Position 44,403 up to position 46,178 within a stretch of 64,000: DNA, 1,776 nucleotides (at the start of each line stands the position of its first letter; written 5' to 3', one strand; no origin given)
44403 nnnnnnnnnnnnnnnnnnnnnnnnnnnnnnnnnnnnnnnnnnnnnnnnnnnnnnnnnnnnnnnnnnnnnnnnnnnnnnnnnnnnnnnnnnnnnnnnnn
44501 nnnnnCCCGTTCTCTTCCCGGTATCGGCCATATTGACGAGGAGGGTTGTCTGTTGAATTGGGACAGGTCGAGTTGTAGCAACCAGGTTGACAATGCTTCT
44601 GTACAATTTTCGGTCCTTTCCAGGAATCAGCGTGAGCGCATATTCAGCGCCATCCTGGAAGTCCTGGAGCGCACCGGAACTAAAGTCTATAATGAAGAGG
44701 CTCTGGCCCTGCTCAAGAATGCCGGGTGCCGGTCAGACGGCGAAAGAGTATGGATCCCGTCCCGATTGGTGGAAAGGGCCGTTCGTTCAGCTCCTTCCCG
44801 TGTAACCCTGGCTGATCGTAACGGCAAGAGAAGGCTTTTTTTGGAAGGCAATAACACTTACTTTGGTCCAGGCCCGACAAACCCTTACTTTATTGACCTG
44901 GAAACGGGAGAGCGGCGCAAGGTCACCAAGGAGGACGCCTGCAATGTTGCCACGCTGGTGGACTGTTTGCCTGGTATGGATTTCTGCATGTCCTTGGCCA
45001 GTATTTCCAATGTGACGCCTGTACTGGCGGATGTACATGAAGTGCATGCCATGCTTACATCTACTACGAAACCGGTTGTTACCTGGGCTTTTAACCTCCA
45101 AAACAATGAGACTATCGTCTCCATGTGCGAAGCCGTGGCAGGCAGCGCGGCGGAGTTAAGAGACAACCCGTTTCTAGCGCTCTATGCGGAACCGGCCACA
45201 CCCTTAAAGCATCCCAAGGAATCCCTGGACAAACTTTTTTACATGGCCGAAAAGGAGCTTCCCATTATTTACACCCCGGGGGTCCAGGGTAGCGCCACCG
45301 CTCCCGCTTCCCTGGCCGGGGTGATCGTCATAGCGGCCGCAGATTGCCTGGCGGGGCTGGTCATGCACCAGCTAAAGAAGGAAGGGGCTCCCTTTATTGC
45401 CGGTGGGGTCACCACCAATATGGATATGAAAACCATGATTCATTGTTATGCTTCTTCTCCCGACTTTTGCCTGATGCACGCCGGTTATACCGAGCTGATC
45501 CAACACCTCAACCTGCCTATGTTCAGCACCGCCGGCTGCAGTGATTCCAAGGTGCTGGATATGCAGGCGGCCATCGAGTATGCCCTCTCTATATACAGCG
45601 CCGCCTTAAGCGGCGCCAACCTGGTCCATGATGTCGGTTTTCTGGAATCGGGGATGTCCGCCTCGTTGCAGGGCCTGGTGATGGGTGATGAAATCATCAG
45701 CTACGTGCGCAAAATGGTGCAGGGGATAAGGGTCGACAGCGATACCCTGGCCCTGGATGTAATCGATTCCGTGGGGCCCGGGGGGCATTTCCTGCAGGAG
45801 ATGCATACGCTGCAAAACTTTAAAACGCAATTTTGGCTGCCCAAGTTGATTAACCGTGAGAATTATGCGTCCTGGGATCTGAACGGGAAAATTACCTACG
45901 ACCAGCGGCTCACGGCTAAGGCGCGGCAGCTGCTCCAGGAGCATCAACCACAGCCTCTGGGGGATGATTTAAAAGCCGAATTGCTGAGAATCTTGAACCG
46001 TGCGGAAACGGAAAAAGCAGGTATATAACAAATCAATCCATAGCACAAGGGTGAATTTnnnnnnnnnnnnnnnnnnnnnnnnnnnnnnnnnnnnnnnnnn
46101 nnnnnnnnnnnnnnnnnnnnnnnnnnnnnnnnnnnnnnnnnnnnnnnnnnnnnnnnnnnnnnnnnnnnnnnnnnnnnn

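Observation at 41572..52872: Sigma-54-controlled locus joining two amber-less MttB homologues with an OpuC importer, proline-racemase-family enzyme, ODH/KPR-like dehydrogenase and PanB homologue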

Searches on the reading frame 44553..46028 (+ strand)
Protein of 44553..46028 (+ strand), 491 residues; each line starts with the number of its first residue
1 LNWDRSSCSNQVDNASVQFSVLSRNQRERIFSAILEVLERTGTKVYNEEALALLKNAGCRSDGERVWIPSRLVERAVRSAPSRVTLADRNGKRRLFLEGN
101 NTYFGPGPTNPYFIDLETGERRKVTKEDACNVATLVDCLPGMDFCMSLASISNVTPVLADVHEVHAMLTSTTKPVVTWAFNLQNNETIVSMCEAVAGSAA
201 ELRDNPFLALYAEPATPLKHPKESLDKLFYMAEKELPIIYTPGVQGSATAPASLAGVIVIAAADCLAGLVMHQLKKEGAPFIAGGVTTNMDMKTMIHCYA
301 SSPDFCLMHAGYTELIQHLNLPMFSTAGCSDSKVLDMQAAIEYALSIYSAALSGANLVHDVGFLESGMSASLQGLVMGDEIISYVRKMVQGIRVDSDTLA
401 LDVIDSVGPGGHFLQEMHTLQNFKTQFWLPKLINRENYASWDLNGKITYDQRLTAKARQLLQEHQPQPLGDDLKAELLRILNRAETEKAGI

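Call 3: search_protein_families(library=pfam, proteins=[window:44553-46028:+])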
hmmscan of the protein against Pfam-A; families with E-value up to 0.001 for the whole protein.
window:44553-46028:+ (491 aa): 1 family
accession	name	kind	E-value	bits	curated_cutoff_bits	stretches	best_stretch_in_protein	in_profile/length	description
PF06253.16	MTTB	-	3.7e-97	325.9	25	1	10-485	22-496/500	Trimethylamine methyltransferase (MTTB)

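Call 4: search_protein_families(library=ncbifam, proteins=[window:44553-46028:+])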
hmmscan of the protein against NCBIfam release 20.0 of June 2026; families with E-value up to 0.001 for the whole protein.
window:44553-46028:+ (491 aa): 1 family
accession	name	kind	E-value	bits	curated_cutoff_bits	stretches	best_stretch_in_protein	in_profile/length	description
TIGR02369.2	trimeth_pyl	equivalog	1.8e-117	392.7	525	1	18-485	2-469/469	[trimethylamine--corrinoid protein] Co-methyltransferase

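Call 11: search_solved_structures(query=window:44553-46028:+, max_evalue=0.001)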
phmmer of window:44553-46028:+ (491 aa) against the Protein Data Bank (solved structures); distinct sequences matched with E-value up to 0.001: 5.
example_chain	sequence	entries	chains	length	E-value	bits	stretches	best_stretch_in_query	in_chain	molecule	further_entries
2qne_A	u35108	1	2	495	4e-63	217.4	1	18-481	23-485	Putative methyltransferase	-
9yce_A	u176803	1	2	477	4.2e-63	217.3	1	18-481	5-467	Glycine betaine methyltransferase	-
7xcl_A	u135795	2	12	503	8.7e-46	160.2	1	17-486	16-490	Trimethylamine methyltransferase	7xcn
4yyc_A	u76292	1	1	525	1e-45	159.9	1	35-472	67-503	Putative trimethylamine methyltransferase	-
7xcm_A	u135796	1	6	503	1.3e-45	159.7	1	17-486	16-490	Trimethylamine methyltransferase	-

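Call 54: find_homologous_proteins(query=window:44553-46028:+, max_evalue=1e-20)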
Query window:44553-46028:+ (491 aa): 1374 proteins with E <= 1e-20 among 8000 candidates; the best 120 are listed.
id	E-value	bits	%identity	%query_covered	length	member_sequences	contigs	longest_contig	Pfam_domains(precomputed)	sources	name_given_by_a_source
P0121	0.0e+0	1111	100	100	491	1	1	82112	PF06253.17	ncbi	ncbi:MAG: trimethylamine methyltransferase family protein [Bacillota bacterium]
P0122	2.8e-262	889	79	100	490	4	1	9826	PF06253.17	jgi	jgi:trimethylamine---corrinoid protein Co-methyltransferase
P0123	4.3e-262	888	80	99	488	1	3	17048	PF06253.17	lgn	-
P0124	2.3e-259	879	78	99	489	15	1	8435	PF06253.17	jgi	-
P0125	2.5e-259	879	79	98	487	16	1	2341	PF06253.17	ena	-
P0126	6.2e-258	875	78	99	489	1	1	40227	PF06253.17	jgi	jgi:trimethylamine---corrinoid protein Co-methyltransferase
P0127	2.6e-256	869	77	99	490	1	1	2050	PF06253.17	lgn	-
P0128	1.3e-255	867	78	98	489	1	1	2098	PF06253.17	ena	-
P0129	7.8e-255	864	77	99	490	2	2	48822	PF06253.17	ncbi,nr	ncbi:MAG: trimethylamine methyltransferase family protein [Bacillota bacterium]|nr:trimethylamine me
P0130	7.7e-254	861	77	99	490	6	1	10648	PF06253.17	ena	-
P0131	5.1e-253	858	76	99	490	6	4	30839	PF06253.17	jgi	jgi:trimethylamine---corrinoid protein Co-methyltransferase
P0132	2.4e-251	853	75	99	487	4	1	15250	PF06253.17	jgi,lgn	-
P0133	4.1e-251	852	76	98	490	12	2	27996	PF06253.17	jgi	-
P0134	2.4e-250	850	75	100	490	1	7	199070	PF06253.17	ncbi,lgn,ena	-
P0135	3.4e-247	839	73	100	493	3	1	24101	PF06253.17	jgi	-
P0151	2.2e-215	734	67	99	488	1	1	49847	PF06253.17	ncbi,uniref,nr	ncbi:trimethylamine methyltransferase family protein [Sporomusa sp.]|uniref:trimethylamine methyltra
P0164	9.0e-186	637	57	99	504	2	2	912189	PF06253.17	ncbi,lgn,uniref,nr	ncbi:trimethylamine methyltransferase family protein [Maledivibacter halophilus]|uniref:Trimethylami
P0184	3.7e-155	536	52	97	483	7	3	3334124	PF06253.17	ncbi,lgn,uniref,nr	ncbi:trimethylamine---corrinoid protein Co-methyltransferase [Thermanaeromonas toyohensis ToBE]|unir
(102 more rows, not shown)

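Call 55: find_encoding_contigs(protein=P0151, flank=10000, max_places=1)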
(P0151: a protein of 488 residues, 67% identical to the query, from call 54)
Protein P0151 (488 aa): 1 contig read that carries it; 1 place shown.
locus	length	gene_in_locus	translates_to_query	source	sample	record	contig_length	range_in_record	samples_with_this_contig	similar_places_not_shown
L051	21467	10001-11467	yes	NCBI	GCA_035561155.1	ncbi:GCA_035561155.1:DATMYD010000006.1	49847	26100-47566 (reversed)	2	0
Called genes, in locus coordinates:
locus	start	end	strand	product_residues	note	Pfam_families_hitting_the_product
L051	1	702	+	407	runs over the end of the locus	PF02317:Octopine_DH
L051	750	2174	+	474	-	PF06253:MTTB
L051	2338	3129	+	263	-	PF01177:Asp_Glu_race (weak)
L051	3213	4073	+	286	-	PF02548:Pantoate_transf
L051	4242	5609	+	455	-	PF00083:Sugar_tr, PF07690:MFS_1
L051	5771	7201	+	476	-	PF06253:MTTB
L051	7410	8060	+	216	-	PF07796:DUF1638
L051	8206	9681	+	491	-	PF00989:PAS (weak), PF08448:PAS_4 (weak), PF13426:PAS_9 (weak), PF00493:MCM (weak), PF00158:Sigma54_activat, PF14532:Sigma54_activ_2, PF25601:AAA_lid_14, PF18024:HTH_50, +4 more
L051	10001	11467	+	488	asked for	PF06253:MTTB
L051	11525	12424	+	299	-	PF02653:BPD_transp_2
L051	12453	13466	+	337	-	PF02653:BPD_transp_2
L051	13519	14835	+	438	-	PF13433:Peripla_BP_5 (weak), PF13458:Peripla_BP_6, PF01094:ANF_receptor (faint)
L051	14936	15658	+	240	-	PF00005:ABC_tran, PF12399:BCA_ABC_TP_C (weak)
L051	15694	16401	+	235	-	PF00005:ABC_tran, PF02463:SMC_N (weak), PF13304:AAA_21 (weak)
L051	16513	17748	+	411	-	PF00395:SLH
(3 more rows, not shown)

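Call 56: find_encoding_contigs(protein=P0164, flank=10000, max_places=1)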
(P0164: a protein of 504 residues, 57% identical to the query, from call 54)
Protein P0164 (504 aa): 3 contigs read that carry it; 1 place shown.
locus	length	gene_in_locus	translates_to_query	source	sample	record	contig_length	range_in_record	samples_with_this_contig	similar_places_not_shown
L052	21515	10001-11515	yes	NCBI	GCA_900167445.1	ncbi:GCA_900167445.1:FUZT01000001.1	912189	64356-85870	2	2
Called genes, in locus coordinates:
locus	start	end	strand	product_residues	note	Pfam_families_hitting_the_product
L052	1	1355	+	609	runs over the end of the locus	PF13522:GATase_6, PF13537:GATase_7, PF01380:SIS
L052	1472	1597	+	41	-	-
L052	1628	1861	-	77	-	PF12844:HTH_19, PF13560:HTH_31, PF01381:HTH_3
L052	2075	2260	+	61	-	PF09388:SpoOE-like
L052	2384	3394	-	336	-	PF08448:PAS_4, PF13426:PAS_9, PF00990:GGDEF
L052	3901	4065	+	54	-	-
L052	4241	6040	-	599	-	PF00989:PAS, PF08448:PAS_4 (weak), PF13426:PAS_9, PF00158:Sigma54_activat, PF14532:Sigma54_activ_2, PF07728:AAA_5 (weak), PF25601:AAA_lid_14, PF02954:HTH_8, +4 more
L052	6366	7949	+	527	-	PF02028:BCCT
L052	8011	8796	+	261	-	PF01177:Asp_Glu_race (weak)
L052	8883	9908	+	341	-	PF02423:OCD_Mu_crystall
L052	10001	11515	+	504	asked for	PF06253:MTTB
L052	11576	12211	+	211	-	PF02607:B12-binding_2, PF02310:B12-binding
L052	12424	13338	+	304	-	PF00892:EamA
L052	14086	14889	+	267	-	PF00378:ECH_1, PF16113:ECH_2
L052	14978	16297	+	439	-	PF02447:GntP_permease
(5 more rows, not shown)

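Call 57: find_encoding_contigs(protein=P0184, flank=10000, max_places=1)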
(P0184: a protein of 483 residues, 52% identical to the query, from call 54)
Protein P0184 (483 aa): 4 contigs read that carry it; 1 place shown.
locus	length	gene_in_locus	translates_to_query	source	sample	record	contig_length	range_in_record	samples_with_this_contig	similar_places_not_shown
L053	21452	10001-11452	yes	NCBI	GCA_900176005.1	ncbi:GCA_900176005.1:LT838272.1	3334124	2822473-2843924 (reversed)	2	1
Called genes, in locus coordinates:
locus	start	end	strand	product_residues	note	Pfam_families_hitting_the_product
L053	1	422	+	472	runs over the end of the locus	PF06253:MTTB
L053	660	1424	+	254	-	-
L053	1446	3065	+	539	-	PF13520:AA_permease_2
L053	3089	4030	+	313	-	-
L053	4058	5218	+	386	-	PF00465:Fe-ADH, PF13685:Fe-ADH_2, PF25137:ADH_Fe_C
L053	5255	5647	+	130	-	PF12838:Fer4_7, PF13187:Fer4_9 (weak), PF13247:Fer4_11, PF25160:LdpA_Fe-S-bd (weak), PF12838:Fer4_7 (weak), PF12797:Fer4_2 (weak), PF12837:Fer4_6 (weak), PF00037:Fer4, +7 more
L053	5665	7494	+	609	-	PF02730:AFOR_N, PF01314:AFOR_C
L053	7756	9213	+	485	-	PF06253:MTTB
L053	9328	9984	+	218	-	PF02607:B12-binding_2, PF02310:B12-binding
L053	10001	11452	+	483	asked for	PF06253:MTTB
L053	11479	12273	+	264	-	PF00809:Pterin_bind, PF03599:CdhD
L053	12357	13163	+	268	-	-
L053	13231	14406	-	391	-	PF07690:MFS_1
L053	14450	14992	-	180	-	PF20229:ChrB_N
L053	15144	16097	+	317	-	PF12974:Phosphonate-bd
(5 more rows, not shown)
